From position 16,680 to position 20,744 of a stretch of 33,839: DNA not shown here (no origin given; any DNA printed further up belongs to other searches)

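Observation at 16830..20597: UvrA-like protein with both ABC modules and UvrA-type zinc modules, plus an extra Cys-module-bearing C-terminal region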

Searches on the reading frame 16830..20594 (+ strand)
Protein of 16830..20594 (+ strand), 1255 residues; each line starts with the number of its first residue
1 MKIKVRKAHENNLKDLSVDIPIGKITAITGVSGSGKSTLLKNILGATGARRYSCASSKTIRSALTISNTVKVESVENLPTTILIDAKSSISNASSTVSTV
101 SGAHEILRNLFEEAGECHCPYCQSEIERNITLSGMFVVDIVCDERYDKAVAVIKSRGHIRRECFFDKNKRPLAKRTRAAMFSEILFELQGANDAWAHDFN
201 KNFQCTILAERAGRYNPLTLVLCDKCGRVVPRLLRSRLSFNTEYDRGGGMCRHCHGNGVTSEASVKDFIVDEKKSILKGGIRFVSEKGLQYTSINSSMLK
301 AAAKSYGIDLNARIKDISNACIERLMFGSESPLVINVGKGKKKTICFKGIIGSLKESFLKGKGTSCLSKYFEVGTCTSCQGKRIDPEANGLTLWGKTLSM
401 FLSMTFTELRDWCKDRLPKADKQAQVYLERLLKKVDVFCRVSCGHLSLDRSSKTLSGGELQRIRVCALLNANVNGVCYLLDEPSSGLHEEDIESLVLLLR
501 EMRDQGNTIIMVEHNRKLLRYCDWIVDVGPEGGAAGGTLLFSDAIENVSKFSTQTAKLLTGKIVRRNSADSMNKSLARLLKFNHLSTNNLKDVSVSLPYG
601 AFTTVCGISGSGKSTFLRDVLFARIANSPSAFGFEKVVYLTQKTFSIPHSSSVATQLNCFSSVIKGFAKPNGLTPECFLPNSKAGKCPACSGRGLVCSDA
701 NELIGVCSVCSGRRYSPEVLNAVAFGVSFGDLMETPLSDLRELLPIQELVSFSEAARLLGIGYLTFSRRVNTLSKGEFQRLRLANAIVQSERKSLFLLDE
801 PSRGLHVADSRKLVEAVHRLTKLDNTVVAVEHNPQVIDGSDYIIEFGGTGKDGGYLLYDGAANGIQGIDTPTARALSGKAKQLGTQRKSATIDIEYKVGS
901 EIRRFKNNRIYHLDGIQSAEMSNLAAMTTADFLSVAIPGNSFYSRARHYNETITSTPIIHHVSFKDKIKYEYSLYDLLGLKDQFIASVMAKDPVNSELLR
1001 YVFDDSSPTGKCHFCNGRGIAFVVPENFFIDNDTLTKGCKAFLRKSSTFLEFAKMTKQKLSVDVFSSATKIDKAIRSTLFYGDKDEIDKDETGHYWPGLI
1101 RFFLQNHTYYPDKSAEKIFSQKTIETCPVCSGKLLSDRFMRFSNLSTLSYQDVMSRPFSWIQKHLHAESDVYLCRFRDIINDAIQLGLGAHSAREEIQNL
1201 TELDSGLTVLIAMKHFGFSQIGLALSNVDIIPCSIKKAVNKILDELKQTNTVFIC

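Call 4: search_protein_families(library=pfam, proteins=[window:16830-20594:+], max_evalue=0.01)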
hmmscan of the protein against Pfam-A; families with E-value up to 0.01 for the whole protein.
window:16830-20594:+ (1255 aa): 19 families
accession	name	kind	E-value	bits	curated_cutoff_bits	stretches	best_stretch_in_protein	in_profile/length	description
PF00005.33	ABC_tran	-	6.8e-23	82.2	25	2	13-47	1-35/137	ABC transporter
PF17755.6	UvrA_DNA-bind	-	1.2e-11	45.3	23.2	1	269-358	5-96/110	UvrA DNA-binding domain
PF02463.25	SMC_N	-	2.5e-11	43.9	40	1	13-528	13-211/220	RecF/RecN/SMC N terminal domain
PF13304.12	AAA_21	-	1.5e-08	35.5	27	0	779-838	243-304/304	AAA domain, putative AbiEii toxin, Type IV TA system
PF13555.12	AAA_29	-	9.1e-08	32.2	27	1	18-56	17-58/61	P-loop containing region of AAA domain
PF03193.22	RsgA_GTPase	-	4.1e-06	27.1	30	0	5-47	89-130/174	RsgA GTPase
PF13671.12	AAA_33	-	1e-05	26.3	27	0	28-66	4-39/143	AAA domain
PF13401.12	AAA_22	-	1.5e-05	25.8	27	0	24-62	6-33/130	AAA domain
PF05729.18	NACHT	-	9.4e-05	22.7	26.7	0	26-51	3-28/167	NACHT domain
PF01443.25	Viral_helicase1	-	0.00016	22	21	0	27-46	2-21/228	Viral superfamily 1 RNA helicase core domain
PF13476.12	AAA_23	-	0.00022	22.3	27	0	24-51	20-47/201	AAA domain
PF13238.12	AAA_18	-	0.00047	21.1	29.4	0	28-43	3-18/128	AAA domain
PF13191.12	AAA_16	-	0.00054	20.9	32.6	0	24-61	25-62/167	AAA ATPase domain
PF02492.25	cobW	-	0.0006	19.9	20.7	0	25-45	2-22/180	CobW/HypB/UreG, nucleotide-binding domain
PF25199.1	nSTAND_NTPase5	-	0.00073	19.8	34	0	24-90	42-108/145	Novel STAND NTPase 5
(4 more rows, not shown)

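Call 5: search_protein_families(library=ncbifam, proteins=[window:16830-20594:+], max_evalue=0.01)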
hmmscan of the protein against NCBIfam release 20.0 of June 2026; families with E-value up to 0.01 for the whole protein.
window:16830-20594:+ (1255 aa): 183 families (the best 25 are shown)
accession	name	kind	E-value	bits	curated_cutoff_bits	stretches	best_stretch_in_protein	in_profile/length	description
TIGR00630.1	uvra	equivalog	1.4e-155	519.9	729.8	3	218-861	248-919/924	excinuclease ABC subunit UvrA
NF001503.0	PRK00349.1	equivalog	9e-151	503.9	1147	3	222-866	254-926/943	excinuclease ABC subunit UvrA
NF001885.0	PRK00635.1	equivalog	3.5e-106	356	3054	2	250-877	270-916/1809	excinuclease ABC subunit A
NF040873.1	AztA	equivalog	6.6e-38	130.2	220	4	759-842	107-187/191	zinc ABC transporter ATP-binding protein AztA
TIGR03608.1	L_ocin_972_ABC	subfamily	5.9e-35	120.6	254.85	3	433-527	114-205/206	putative bacteriocin export ABC transporter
TIGR02857.1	CydD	equivalog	9.7e-31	107.3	435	3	445-528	449-529/529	thiol reductant ABC exporter subunit CydD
NF010068.0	PRK13548.1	equivalog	1e-29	103.4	261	4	767-832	132-201/261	heme ABC transporter ATP-binding protein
TIGR02673.1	FtsE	equivalog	6.9e-29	101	264.85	4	449-520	132-201/214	cell division ATP-binding protein FtsE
TIGR03873.1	F420-0_ABC_ATP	hypoth_equivalog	1.9e-28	99.4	372.4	4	767-833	132-196/256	putative F420-0 ABC transporter ATP-binding protein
TIGR04521.1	ECF_ATPase_2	equivalog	3e-28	98.7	330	4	446-525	136-215/279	energy-coupling factor transporter ATPase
NF008409.0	PRK11231.1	equivalog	2.5e-27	95.9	375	3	449-526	133-209/255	Fe(3+) dicitrate ABC transporter ATP-binding protein FecE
NF002981.0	PRK03695.1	equivalog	5.4e-27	94.7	281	3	445-515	121-196/253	vitamin B12 ABC transporter ATP-binding protein BtuD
TIGR02315.1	ABC_phnC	equivalog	2.7e-26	92.5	266.1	4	9-44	14-49/243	phosphonate ABC transporter ATP-binding protein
TIGR01166.1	cbiO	subfamily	2.9e-26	92.1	211.8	3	449-518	122-189/190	cobalt ABC transporter, ATP-binding protein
TIGR00972.1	3a0107s01c2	equivalog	3.5e-26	92.1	343.2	4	424-516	117-203/248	phosphate ABC transporter ATP-binding protein PstB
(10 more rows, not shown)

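Call 6: search_protein_families(library=padloc, proteins=[window:16830-20594:+], max_evalue=0.01)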
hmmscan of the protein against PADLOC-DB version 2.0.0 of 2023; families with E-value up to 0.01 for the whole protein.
window:16830-20594:+ (1255 aa): 38 families (the best 25 are shown)
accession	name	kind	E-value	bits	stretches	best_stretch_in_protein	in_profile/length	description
PDLC04135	mad3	-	9.3e-64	214.3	4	372-533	178-342/374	mads_3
PDLC04140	mad8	-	2.6e-30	104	3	588-840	15-240/314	mads_8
PDLC04164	AriA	-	4.7e-12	44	1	770-836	169-235/253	-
PDLC03878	NsnB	-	4.8e-12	44.3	1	17-53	15-51/345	-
PDLC02335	AbiLi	-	8.7e-11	39.4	2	22-520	75-242/326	AbiLi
PDLC02980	AriA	-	6.1e-10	37.5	1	772-838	237-304/304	-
PDLC00289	PtuA1|PtuA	-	7.7e-10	36.4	1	770-837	225-292/404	AAA ATPase domain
PDLC04175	HEC-01A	-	3.9e-09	34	1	452-511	246-304/363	-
PDLC04176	HEC-01A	-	1.7e-08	32.2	1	467-522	269-324/371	-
PDLC04541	PDC-M25A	-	1e-07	29.4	0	585-622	5-43/380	-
PDLC04242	PDC-M01A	-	3e-07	27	1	769-823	400-455/566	-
PDLC00303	PtuA1|PtuA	-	5.1e-07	27.1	0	13-46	6-35/386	AAA ATPase domain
PDLC00293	PtuA1|PtuA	-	6.7e-07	26.6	0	771-837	314-386/527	AAA ATPase domain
PDLC00308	PtuA1|PtuA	-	8.5e-07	26.3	0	771-837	278-348/449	AAA ATPase domain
PDLC04391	PDC-M07A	-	9.3e-07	26.2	0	771-839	282-351/412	-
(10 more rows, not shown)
